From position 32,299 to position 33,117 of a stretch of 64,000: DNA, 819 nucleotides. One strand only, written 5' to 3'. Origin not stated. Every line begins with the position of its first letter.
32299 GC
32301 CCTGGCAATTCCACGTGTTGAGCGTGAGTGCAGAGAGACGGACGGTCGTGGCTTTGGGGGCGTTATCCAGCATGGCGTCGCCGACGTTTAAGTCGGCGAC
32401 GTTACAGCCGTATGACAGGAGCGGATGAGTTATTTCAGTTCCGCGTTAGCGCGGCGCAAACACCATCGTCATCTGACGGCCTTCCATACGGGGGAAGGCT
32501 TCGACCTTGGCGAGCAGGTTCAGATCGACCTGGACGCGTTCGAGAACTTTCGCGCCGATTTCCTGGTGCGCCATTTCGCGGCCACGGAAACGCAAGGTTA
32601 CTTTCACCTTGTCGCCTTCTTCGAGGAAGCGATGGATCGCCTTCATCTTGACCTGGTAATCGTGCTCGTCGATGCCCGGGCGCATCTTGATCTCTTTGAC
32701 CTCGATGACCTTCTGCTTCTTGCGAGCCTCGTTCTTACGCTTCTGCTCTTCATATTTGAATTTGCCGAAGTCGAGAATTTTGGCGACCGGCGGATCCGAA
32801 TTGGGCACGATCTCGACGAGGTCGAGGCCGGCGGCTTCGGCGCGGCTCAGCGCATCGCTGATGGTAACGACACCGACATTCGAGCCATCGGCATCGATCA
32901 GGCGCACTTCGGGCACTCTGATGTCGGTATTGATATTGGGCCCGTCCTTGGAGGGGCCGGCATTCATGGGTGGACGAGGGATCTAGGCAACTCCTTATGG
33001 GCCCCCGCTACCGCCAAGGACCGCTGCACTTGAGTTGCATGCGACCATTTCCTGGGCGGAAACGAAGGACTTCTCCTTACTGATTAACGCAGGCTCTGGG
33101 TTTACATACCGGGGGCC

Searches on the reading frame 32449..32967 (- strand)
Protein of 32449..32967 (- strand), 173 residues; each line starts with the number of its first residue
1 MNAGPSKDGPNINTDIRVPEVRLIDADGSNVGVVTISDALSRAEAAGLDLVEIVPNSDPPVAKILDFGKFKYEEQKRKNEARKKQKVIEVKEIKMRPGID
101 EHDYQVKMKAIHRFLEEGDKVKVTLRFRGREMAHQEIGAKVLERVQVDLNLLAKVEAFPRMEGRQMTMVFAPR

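Call 65: search_protein_families(library=pfam, proteins=[window:32449-32967:-])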
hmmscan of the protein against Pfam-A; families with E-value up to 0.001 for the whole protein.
window:32449-32967:- (173 aa): 2 families
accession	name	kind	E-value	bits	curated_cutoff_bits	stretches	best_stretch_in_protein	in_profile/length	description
PF00707.27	IF3_C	-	3.7e-38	129.8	34.8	1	88-172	1-85/86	Translation initiation factor IF-3, C-terminal domain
PF05198.21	IF3_N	-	1.2e-30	105.9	26.9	1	12-81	1-70/70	Translation initiation factor IF-3, N-terminal domain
